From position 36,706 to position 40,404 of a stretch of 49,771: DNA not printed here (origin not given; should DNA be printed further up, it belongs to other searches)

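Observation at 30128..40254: Three paralogous giant envelope modules in one translationally coupled operon; family unknown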

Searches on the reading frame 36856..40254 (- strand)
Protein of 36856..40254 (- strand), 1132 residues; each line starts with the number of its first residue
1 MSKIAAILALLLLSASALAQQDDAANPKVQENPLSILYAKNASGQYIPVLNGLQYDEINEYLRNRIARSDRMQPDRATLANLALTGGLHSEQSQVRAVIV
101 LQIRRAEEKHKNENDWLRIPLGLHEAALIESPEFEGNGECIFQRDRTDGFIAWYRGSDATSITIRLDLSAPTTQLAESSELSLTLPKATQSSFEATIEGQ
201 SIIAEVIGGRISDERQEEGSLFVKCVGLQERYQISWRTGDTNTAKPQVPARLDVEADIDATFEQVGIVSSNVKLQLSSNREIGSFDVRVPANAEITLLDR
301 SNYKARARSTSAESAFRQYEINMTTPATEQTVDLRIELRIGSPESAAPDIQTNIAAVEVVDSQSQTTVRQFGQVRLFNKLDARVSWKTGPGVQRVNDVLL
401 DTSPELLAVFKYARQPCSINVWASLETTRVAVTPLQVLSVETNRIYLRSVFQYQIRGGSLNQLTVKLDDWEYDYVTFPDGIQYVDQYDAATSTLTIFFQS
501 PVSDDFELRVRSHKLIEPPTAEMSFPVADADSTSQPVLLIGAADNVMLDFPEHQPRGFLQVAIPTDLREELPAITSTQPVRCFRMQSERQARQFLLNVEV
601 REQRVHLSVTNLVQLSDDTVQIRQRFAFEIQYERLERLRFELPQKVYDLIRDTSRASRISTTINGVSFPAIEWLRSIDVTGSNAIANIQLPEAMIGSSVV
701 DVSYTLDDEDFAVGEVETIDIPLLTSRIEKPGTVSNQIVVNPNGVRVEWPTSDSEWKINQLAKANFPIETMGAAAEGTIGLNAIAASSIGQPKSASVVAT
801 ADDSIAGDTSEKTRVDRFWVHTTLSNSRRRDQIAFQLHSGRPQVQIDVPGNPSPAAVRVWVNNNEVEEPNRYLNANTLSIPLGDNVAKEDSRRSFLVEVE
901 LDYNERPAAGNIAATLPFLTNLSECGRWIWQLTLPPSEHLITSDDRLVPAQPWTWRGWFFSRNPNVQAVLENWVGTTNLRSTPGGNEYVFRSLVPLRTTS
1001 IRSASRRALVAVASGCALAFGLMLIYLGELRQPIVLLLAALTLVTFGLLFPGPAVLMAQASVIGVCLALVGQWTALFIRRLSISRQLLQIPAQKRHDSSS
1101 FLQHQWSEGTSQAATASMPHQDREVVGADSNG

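Call 5: search_protein_families(library=pfam, proteins=[window:36856-40254:-], max_evalue=0.1)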
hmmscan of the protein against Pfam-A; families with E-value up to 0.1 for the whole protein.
window:36856-40254:- (1132 aa): 1 family
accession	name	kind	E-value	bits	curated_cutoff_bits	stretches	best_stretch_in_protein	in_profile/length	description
PF24260.1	DUF7461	-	0.036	14.1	27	0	783-799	15-31/50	Family of unknown function (DUF7461)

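Call 6: search_protein_families(library=ncbifam, proteins=[window:36856-40254:-], max_evalue=0.1)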
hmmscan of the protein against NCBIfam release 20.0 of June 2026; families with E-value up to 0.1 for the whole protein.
window:36856-40254:- (1132 aa): 0 families

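Call 9: find_homologous_proteins(query=window:36856-40254:-)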
Query window:36856-40254:- (1132 aa): 2 proteins with E <= 0.001 among 8000 candidates.
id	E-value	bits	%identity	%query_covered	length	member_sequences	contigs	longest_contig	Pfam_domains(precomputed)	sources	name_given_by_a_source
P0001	0.0e+0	2517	100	100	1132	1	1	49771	-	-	-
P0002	0.0e+0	1446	57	100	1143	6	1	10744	-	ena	-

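Call 11: find_encoding_contigs(protein=P0002, flank=10000, max_places=3)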
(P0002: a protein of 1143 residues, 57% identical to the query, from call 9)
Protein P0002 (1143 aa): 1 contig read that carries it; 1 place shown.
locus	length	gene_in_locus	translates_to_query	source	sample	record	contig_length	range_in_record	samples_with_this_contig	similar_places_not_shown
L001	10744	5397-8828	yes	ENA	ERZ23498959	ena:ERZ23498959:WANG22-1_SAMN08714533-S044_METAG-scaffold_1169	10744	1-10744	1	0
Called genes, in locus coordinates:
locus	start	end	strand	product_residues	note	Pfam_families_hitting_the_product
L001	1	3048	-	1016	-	?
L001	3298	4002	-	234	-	-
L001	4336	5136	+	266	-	PF00459:Inositol_P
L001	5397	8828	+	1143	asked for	-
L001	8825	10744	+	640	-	?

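Call 32: search_protein_representatives(alignment_id=A2)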
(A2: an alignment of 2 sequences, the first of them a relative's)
Query: 2 sequences, 1145 profile positions. Proteins with E-value up to 0.001 (for the whole library): 1481; up to 1e-10: 1085; up to 1e-30: 483. The best 150 are listed.
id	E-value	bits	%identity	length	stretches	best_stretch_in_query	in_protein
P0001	0.0e+00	2393.7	-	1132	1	1-1145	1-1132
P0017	0.0e+00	1279.5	-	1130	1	1-1144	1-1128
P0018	6.5e-192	656.4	-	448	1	709-1143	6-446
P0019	8.4e-168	576.5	-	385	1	103-481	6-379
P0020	2.3e-138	479.0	-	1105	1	25-1144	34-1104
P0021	8.2e-126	437.5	-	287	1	858-1144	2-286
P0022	5.7e-123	428.0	-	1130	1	24-1144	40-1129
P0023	1.5e-107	377.0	-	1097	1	33-1133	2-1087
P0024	1.2e-101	357.5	-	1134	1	21-1124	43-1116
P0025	2.5e-94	333.2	-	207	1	503-708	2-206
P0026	1.7e-87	310.6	-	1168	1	28-1103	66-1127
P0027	6.5e-86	305.3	-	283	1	1-284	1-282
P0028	1.1e-85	304.6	-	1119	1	28-1126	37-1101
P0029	9.1e-82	291.6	-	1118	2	28-716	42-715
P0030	2.9e-81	289.9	-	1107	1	122-1084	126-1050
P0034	1.8e-79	284.0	-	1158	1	23-1135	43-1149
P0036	4.0e-79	282.8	-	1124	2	32-657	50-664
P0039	2.0e-78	280.5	-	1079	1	30-1089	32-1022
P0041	1.2e-77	278.0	-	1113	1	39-1100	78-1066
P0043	9.6e-77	274.9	-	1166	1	119-1098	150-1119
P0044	1.0e-76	274.9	-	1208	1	13-1092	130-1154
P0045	4.4e-76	272.8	-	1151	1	121-1092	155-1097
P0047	7.2e-76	272.1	-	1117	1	55-1085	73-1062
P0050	1.1e-74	268.2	-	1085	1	73-1133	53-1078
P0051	3.8e-74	266.3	-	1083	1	29-1089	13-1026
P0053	8.8e-74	265.1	-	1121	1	26-1084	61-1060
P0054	9.7e-74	265.0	-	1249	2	31-656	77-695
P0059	2.3e-73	263.7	-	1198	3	121-530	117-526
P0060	4.4e-73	262.8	-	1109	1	122-1084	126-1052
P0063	1.2e-72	261.4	-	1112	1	25-1112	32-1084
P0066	9.5e-72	258.4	-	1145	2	503-1084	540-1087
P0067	1.4e-71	257.9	-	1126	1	125-1086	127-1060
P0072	6.5e-71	255.6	-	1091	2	825-1133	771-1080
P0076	1.6e-70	254.3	-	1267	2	39-652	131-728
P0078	4.0e-70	253.0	-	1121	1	125-1084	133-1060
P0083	1.6e-69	251.0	-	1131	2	817-1084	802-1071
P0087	2.1e-69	250.7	-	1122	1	29-1086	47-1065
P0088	2.1e-69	250.6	-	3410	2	39-655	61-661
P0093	1.5e-68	247.8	-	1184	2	25-662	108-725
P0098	7.3e-68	245.5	-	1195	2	29-657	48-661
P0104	3.3e-67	243.4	-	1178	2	37-655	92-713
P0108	9.5e-67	241.8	-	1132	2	31-655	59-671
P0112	5.6e-66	239.3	-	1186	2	122-654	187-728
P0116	1.1e-65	238.3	-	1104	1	123-1084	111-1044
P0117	2.0e-65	237.5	-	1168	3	815-1084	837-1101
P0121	5.4e-65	236.0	-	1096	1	123-1084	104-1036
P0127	8.5e-65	235.4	-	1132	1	31-1083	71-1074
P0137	2.5e-63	230.5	-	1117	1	122-1084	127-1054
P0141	7.6e-63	228.9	-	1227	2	359-1086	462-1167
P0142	9.5e-63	228.6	-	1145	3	821-1083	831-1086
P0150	4.0e-62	226.5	-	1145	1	29-1084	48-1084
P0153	1.0e-61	225.2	-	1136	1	22-1084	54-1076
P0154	1.2e-61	225.0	-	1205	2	29-656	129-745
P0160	3.6e-61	223.4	-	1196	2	28-709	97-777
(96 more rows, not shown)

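Call 33: list_cluster_members(proteins=[P0017, P0020, P0022, P0024, P0026, P0028, P0034, P0044, P0088, P0010])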
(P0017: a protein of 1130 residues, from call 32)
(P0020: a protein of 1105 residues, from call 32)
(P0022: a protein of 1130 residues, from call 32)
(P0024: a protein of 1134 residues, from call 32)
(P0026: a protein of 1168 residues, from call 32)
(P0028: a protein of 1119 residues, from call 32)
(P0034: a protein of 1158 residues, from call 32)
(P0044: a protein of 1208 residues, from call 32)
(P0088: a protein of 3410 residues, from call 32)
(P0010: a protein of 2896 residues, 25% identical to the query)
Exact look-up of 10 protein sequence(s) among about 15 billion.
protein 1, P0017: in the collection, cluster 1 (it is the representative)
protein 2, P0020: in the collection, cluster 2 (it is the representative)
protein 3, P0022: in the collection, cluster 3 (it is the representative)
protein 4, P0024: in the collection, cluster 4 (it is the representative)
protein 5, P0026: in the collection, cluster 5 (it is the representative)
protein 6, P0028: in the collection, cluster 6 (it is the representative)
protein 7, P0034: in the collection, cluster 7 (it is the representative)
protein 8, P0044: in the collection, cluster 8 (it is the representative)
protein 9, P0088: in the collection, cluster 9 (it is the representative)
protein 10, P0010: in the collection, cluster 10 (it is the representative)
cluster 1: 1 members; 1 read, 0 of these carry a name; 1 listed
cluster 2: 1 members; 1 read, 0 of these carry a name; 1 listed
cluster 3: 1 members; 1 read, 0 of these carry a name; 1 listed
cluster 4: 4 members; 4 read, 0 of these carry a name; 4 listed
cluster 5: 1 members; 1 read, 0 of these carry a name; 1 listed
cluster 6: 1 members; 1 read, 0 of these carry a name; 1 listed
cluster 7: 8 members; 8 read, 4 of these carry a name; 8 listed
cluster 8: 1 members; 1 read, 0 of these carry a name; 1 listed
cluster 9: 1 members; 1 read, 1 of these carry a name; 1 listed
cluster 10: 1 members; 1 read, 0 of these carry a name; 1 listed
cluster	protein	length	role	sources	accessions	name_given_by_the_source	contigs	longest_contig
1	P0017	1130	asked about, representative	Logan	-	-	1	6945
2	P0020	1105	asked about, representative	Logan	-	-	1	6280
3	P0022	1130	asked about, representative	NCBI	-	-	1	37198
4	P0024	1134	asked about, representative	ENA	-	-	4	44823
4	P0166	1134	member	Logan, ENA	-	-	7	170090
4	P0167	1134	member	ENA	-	-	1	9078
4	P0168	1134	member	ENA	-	-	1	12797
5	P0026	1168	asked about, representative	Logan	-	-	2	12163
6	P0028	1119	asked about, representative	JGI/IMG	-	-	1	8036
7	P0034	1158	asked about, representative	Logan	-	-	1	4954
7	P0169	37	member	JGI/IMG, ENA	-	hypothetical protein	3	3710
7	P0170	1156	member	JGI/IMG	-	hypothetical protein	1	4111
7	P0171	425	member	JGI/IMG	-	hypothetical protein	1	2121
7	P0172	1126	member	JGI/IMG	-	hypothetical protein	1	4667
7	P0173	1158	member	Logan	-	-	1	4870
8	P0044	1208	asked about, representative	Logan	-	-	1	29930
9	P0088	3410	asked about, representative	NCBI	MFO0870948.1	MAG: hypothetical protein U0935_18625 [Pirellulales bacterium]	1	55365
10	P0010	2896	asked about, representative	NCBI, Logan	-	-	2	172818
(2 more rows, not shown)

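Call 38: search_solved_structures(query=A5, max_evalue=1)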
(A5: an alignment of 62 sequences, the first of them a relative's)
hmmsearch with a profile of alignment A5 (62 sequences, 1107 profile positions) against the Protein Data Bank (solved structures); distinct sequences matched with E-value up to 1: 2.
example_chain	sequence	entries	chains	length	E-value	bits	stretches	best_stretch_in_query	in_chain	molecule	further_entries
8k7y_A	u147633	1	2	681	0.85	10.3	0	811-877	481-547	beta1,3-L-arabinofuranoside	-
8zuk_D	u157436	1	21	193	0.89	10.2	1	1019-1071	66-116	Tumor necrosis factor receptor superfamily member 13C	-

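Call 55: predict_structure(alignment_id=A5)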
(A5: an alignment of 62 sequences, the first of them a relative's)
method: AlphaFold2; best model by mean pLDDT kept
length: 1132 residues; sequences in the alignment: 62
mean_pLDDT: 83.3   pTM: 0.49
mean pLDDT of the five models: 83.3, 81.8, 81.7, 81.2, 80.3
residues with pLDDT >= 90: 573; 70-90: 367; 50-70: 93; < 50: 99
segments of 3 or more residues with pLDDT < 50: 1-3, 16-33, 70-73, 110-113, 241-247, 773-776, 803-810, 1084-1132
pLDDT, mean of each block of 10 residues (from residue 1): 58 52 38 59 69 68 62 69 95 96 73 73 94 92 90 82 95 91 93 93 88 87 92 87 51 91 90 88 88 85 87 88 75 78 84 92 77 93 90 88 90 92 90 96 95 93 95 94 95 96 94 94 94 95 94 78 91 83 88 88 94 91 96 93 92 90 93 88 88 92 82 70 92 90 87 84 80 53 91 91 47 87 94 92 89 87 82 80 68 88 92 93 90 95 94 86 85 89 87 92 94 92 87 84 87 89 89 84 50 32 33 36 36 37
secondary structure, 60 per line:
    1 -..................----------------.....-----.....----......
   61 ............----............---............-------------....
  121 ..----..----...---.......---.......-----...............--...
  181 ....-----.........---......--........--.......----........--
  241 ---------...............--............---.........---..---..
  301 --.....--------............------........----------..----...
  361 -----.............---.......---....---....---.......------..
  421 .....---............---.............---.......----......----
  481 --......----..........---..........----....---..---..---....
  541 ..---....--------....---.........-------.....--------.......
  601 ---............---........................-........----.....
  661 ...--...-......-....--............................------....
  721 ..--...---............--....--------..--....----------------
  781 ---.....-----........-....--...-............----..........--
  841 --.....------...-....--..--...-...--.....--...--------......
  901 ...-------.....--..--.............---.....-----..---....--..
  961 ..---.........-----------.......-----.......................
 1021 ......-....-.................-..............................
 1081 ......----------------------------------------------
elements in order (helices of 4 or more, strands of 3 or more residues): H2-19 E36-40 E46-50 H55-72 E77-88 E92-103 E117-122 E133-135 E139-145 E149-155 E161-175 E178-184 E190-198 E202-207 E210-217 E220-226 E231-238 E250-264 E267-278 E282-290 E303-307 E316-327 E334-341 E358-360 E366-378 E382-388 E392-395 H399-402 E406-412 E419-425 E429-440 E444-456 E460-466 E471-476 E483-488 E493-502 E506-515 E520-523 E537-542 E546-549 E558-561 H565-573 E581-585 E594-600 E604-615 E619-642 H644-651 E659-663 E666-668 H670-675 E677-680 E683-707 E717-722 E725-727 E731-742 E745-748 H761-764 E784-788 E794-801 H803-806 E813-824 E829-838 E843-847 E858-861 E872-874 E877-881 E895-903 E911-915 E922-934 E938-942 E953-956 E959-962 H966-974 E986-992 E998-1005 H1006-1026 H1028-1031 H1033-1049 H1051-1086

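Call 57: fold_search(model_id=the predicted structure, library=pdb)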
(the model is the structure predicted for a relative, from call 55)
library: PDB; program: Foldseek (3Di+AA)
matches with E <= 10: 1244; with E <= 0.001: 78
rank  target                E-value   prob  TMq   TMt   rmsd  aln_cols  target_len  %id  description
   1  6s7o_E                4.6e-09  1.00  0.14  0.26  21.5       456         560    8  Cryo-EM structure of human oligosaccharyltransferase complex OST-A (released 2019-12-18)
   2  8b6l_O                5.6e-09  1.00  0.12  0.21  16.6       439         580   11  Subtomogram average of the human Sec61-TRAP-OSTA-translocon (released 2022-12-07)
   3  8pn9_E                1.1e-08  1.00  0.14  0.25  21.5       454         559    8  Structure of human oligosaccharyltransferase OST-A complex bound to NGI-1 (released 2024-05-08)
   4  8t2v_A                2.0e-08  1.00  0.11  0.12  29.4       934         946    7  Cryo-EM Structures of Full-length Integrin alphaIIbbeta3 in Native Lipids (released 2023-07-26)
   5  7usl_A                5.4e-08  0.99  0.09  0.10  23.2       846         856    9  Integrin alphaM/beta2 ectodomain in complex with adenylate cyclase toxin RTX751 and M1F5 Fab (released 2022-08-17)
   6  6s7t_E                5.9e-08  1.00  0.14  0.32  20.9       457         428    8  Cryo-EM structure of human oligosaccharyltransferase complex OST-B (released 2019-12-18)
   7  6ezn_A                8.4e-08  1.00  0.13  0.30  21.0       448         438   10  Cryo-EM structure of the yeast oligosaccharyltransferase (OST) complex (released 2018-01-17)
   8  3fcs_A                1.1e-07  1.00  0.12  0.14  26.5       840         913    7  Structure of complete ectodomain of integrin aIIBb3 (released 2009-01-20)
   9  4mmz_A                1.2e-07  1.00  0.11  0.13  25.8       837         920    8  Integrin AlphaVBeta3 ectodomain bound to an antagonistic tenth domain of Fibronectin (released 2014-03-26)
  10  4nen_A                1.9e-07  0.99  0.09  0.09  25.2       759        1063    9  An internal ligand-bound, metastable state of a leukocyte integrin, aXb2 (released 2014-01-15)
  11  6c26_1                3.2e-07  1.00  0.13  0.29  21.1       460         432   11  The Cryo-EM structure of a eukaryotic oligosaccharyl transferase complex (released 2018-01-31)
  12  8xei_A                4.1e-07  0.99  0.10  0.12  26.9       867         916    8  Cryo-EM structure of integrin ITGAV/ITGB3 complex, conformation 1 (released 2024-12-18)
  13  4g1e_A                6.3e-07  0.99  0.11  0.12  25.2       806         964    9  Crystal structure of integrin alpha V beta 3 with coil-coiled tag. (released 2012-12-12)
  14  7oci_A                7.0e-07  1.00  0.13  0.29  23.8       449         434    9  Cryo-EM structure of yeast Ost6p containing oligosaccharyltransferase complex (released 2022-02-16)
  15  8xez_A                9.8e-07  0.99  0.11  0.13  23.8       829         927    9  Cryo-EM structure of integrin ITGAV/ITGB3 complex, conformation 5 (released 2024-12-18)
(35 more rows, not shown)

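Call 100: search_protein_families(library=padloc, proteins=[window:36856-40254:-], max_evalue=0.01)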
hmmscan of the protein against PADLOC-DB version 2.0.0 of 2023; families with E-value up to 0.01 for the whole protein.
window:36856-40254:- (1132 aa): 0 families
